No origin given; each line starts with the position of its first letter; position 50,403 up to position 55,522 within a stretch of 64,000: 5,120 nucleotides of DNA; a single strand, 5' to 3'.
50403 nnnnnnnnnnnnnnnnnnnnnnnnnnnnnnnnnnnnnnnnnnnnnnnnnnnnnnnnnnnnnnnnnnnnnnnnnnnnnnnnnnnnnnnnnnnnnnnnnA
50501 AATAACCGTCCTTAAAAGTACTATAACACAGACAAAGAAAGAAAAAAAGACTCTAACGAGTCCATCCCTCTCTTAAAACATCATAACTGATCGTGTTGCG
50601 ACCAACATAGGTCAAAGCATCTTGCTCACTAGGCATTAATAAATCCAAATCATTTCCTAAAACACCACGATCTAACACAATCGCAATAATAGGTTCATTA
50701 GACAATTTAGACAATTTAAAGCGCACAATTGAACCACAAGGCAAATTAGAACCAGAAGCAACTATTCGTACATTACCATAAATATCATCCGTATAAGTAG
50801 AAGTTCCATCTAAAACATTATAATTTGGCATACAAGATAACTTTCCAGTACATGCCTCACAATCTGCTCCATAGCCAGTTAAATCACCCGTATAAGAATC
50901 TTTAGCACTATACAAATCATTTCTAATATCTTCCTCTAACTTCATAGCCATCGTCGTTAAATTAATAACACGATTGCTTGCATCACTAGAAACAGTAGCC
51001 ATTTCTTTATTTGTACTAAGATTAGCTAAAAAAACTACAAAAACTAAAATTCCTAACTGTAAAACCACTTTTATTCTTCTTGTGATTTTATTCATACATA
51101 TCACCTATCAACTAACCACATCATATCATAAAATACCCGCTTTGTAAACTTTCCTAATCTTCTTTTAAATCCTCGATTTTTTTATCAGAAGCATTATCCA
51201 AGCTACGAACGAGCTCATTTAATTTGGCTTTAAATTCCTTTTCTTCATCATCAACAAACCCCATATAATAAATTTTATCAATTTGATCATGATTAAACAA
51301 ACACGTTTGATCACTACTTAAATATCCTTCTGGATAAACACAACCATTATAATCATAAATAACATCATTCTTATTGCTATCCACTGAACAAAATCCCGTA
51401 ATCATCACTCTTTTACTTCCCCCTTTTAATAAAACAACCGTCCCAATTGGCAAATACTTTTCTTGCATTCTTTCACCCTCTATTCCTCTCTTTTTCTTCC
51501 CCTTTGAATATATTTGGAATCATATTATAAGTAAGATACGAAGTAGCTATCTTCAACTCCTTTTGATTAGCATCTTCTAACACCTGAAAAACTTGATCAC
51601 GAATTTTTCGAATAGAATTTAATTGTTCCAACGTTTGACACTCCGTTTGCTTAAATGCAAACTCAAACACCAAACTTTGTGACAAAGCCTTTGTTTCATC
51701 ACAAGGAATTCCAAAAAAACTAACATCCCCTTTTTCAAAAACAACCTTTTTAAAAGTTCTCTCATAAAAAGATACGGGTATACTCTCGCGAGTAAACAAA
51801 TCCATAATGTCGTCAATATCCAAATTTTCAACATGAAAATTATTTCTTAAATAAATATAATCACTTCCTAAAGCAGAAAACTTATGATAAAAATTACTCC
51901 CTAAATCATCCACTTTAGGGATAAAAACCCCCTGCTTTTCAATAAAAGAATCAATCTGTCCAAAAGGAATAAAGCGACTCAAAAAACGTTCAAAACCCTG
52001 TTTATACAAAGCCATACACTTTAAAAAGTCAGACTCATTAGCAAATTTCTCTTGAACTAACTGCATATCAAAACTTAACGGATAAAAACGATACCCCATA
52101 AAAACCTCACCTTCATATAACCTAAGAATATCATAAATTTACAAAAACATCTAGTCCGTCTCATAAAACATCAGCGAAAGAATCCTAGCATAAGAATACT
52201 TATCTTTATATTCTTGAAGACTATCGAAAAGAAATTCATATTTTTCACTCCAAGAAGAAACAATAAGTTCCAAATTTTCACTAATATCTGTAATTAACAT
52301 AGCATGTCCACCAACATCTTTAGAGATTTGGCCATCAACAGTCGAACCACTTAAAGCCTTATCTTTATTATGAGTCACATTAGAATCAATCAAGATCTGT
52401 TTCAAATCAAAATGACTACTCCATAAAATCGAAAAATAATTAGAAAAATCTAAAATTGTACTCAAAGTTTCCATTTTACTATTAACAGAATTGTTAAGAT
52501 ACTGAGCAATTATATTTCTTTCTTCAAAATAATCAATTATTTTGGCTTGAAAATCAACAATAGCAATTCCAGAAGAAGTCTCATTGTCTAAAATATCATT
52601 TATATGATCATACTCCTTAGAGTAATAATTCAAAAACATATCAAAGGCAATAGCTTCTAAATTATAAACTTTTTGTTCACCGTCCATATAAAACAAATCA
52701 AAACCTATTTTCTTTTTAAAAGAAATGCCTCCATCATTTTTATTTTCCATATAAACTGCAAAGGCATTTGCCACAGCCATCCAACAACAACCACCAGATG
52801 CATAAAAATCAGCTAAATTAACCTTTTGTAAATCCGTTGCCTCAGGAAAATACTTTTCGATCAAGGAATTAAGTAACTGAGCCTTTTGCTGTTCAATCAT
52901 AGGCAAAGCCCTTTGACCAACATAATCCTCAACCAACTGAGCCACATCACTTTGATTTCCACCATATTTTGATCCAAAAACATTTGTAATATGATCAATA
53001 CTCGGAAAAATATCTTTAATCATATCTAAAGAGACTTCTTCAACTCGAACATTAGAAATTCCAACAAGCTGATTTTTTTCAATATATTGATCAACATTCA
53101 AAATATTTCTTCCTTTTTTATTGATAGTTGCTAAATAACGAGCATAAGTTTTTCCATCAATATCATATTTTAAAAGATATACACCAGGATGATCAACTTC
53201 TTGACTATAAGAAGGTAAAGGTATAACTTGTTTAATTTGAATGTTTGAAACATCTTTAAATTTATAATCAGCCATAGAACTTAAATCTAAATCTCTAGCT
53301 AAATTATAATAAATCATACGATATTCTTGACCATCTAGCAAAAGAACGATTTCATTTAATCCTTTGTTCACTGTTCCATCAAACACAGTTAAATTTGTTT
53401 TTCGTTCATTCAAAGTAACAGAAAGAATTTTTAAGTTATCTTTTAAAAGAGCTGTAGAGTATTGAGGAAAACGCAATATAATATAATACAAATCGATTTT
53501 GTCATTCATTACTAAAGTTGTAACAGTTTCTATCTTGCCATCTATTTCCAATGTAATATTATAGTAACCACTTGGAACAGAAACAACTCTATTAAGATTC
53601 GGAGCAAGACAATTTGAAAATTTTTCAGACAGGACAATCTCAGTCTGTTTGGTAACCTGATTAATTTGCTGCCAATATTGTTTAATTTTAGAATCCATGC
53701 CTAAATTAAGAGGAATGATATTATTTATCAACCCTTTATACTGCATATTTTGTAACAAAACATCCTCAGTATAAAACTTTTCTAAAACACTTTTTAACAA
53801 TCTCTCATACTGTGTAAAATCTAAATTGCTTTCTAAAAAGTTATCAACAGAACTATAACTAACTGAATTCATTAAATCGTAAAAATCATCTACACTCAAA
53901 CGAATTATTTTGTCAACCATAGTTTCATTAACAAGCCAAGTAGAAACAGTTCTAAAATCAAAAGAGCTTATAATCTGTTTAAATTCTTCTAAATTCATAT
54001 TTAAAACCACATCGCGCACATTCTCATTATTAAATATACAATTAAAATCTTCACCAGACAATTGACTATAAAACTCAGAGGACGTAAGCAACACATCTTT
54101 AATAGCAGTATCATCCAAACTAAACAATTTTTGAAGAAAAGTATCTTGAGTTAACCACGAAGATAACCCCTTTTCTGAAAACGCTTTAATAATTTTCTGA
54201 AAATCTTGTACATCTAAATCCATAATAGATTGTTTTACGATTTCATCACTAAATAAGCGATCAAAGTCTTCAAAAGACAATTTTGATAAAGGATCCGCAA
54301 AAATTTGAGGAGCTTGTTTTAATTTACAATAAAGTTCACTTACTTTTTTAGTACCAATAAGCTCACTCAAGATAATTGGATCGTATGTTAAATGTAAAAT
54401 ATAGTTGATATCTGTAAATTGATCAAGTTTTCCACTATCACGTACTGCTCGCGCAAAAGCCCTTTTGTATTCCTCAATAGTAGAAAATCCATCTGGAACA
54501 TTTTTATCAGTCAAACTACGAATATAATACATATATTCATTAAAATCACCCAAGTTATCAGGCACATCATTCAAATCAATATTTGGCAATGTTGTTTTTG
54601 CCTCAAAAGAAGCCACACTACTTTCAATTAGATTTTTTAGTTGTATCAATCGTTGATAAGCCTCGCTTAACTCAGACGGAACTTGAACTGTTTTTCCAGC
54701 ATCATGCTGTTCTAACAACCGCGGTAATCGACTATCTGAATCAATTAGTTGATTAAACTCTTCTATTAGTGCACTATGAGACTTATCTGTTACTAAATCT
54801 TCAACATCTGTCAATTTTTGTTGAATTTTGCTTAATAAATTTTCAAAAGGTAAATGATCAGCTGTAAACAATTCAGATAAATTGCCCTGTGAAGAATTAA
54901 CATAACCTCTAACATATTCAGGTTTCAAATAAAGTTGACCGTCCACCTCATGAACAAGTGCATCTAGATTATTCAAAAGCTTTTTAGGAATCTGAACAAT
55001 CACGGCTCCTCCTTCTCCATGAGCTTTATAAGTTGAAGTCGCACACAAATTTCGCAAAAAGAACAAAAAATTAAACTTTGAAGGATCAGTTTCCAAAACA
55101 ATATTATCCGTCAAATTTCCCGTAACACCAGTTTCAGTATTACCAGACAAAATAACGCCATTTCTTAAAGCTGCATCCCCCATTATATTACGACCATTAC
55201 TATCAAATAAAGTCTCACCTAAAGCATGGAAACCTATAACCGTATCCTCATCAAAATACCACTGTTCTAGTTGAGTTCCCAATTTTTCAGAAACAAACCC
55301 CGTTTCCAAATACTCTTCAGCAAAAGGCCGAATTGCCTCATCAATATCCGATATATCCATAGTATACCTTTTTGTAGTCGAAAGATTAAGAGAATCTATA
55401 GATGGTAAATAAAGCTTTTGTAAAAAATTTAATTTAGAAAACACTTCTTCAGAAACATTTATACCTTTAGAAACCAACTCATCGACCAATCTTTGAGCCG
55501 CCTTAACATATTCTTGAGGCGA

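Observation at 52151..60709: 2852-aa T7SSb substrate-like giant, several-fold larger than typical LXG toxins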

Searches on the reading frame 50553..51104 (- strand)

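Call 6: search_protein_families(library=pfam, proteins=[window:50553-51104:-], max_evalue=0.1)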
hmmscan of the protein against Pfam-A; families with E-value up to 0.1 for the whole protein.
window:50553-51104:- (183 aa): 1 family
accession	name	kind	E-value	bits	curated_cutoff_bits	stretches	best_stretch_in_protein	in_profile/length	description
PF16478.10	DUF5055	-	0.078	13.6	25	0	25-76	31-78/105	Domain of unknown function (DUF5055)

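Call 7: search_protein_families(library=ncbifam, proteins=[window:50553-51104:-], max_evalue=0.1)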
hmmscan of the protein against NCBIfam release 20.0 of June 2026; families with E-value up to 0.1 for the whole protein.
window:50553-51104:- (183 aa): 1 family
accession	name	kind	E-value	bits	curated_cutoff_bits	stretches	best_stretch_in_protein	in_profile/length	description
NF058633.1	StatPhSurvSpsC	equivalog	0.0012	18.4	280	1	43-180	66-194/223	stationary phase survival protein SpsC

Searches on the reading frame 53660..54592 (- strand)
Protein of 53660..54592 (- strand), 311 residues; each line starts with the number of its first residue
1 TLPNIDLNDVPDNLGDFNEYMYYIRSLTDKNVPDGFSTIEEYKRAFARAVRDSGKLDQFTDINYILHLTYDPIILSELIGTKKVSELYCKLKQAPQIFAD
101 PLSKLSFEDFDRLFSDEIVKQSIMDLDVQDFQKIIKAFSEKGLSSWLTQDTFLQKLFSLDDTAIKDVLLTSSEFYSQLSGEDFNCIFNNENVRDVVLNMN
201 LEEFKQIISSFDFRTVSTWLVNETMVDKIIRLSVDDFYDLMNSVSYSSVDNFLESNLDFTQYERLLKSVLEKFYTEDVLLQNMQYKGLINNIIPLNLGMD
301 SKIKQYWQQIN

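Call 45: search_protein_families(library=pfam, proteins=[window:53660-54592:-], max_evalue=10)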
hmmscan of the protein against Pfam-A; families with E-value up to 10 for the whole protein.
window:53660-54592:- (311 aa): 4 families
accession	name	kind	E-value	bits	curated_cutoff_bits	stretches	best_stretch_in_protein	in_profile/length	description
PF08743.15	Nse4_C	-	0.0023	18.6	26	1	115-139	59-83/89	Nse4 C-terminal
PF04230.19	PS_pyruv_trans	-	0.048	14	25.3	1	43-213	121-254/280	Polysaccharide pyruvyl transferase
PF13628.12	DUF4142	-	0.09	13.5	27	1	90-149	66-123/138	Domain of unknown function (DUF4142)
PF19215.5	CoV_NSP15_C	-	0.27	11.6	23.9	1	147-266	26-141/154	Coronavirus replicase NSP15, uridylate-specific endoribonuclease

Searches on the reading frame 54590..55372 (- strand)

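Call 45: search_protein_families(library=pfam, proteins=[window:54590-55372:-], max_evalue=10)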
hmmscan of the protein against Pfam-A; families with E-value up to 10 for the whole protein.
window:54590-55372:- (261 aa): 1 family
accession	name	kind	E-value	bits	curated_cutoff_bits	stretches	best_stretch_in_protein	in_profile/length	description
PF10303.14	DUF2408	-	0.0055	17.7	25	1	175-250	40-118/130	Protein of unknown function (DUF2408)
